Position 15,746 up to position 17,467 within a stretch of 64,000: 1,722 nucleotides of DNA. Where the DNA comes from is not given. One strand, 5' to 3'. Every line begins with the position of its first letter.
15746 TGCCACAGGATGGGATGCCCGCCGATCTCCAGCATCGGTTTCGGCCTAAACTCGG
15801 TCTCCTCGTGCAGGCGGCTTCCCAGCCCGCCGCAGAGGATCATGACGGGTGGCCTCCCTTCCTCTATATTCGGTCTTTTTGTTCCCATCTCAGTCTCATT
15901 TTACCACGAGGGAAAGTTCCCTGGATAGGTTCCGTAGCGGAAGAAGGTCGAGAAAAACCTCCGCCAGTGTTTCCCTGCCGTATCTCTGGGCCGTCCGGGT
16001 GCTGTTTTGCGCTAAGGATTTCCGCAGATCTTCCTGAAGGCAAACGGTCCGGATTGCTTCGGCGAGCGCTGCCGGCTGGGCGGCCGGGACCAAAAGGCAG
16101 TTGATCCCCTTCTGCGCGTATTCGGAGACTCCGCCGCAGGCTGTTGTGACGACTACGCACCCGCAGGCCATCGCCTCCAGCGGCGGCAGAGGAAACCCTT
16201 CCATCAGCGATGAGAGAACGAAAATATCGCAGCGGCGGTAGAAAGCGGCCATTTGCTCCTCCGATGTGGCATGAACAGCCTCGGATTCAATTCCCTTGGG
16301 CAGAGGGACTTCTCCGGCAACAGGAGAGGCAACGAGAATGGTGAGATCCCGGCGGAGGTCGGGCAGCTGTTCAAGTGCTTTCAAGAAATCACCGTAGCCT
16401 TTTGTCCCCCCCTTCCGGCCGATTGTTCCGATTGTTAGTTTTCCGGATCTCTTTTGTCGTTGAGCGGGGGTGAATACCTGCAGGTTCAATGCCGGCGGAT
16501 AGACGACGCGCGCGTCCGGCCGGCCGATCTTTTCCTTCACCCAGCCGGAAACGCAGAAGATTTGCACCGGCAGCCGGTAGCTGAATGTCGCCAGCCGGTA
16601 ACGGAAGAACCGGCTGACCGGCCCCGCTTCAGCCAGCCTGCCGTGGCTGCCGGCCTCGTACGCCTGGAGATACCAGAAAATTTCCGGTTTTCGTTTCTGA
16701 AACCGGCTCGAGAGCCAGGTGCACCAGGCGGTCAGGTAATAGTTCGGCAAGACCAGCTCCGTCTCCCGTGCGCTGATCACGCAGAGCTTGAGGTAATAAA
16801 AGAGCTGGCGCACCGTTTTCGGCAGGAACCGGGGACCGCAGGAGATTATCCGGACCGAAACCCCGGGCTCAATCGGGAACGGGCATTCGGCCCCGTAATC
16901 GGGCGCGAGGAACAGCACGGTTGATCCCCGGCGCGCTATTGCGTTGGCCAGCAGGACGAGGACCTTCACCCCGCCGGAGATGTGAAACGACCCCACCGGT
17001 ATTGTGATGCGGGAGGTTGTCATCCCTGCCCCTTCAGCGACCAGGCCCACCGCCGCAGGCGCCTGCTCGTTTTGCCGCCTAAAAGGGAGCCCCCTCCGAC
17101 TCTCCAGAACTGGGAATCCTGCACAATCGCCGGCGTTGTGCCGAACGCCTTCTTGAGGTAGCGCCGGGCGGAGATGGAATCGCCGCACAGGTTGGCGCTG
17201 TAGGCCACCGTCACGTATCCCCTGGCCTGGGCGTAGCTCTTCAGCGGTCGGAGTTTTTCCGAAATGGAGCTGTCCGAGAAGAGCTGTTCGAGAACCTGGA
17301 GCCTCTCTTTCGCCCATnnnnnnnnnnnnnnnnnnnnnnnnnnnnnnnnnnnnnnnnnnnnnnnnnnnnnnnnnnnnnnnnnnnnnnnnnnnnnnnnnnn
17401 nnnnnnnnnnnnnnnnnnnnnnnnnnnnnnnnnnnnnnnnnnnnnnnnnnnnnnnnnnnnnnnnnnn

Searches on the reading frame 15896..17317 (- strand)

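Call 48: search_protein_families(library=pfam, proteins=[window:15896-17317:-], max_evalue=0.1)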
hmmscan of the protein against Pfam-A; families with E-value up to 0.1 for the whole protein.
window:15896-17317:- (473 aa): 7 families
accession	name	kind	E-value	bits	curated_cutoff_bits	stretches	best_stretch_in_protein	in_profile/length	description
PF00534.26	Glycos_transf_1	-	2e-26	93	26.4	1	285-440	7-170/172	Glycosyl transferases group 1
PF13692.12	Glyco_trans_1_4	-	2.7e-24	86.5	27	1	295-425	3-139/142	Glycosyl transferases group 1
PF13524.12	Glyco_trans_1_2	-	2.1e-09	37.9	25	1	312-444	6-130/144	Glycosyl transferase-like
PF22772.2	WsaF_C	-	3e-06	27.6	27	1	327-423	39-133/133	WsaF, C-terminal domain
PF13439.12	Glyco_transf_4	-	4.2e-06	27.3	28.5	1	114-266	2-150/170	Glycosyltransferase Family 4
PF20706.3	GT4-conflict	-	0.00054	19.5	26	1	350-398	269-317/385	Family 4 Glycosyltransferase in conflict systems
PF13579.12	Glyco_trans_4_4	-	0.0014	19.4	29.7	1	115-271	2-152/158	Glycosyl transferase 4-like domain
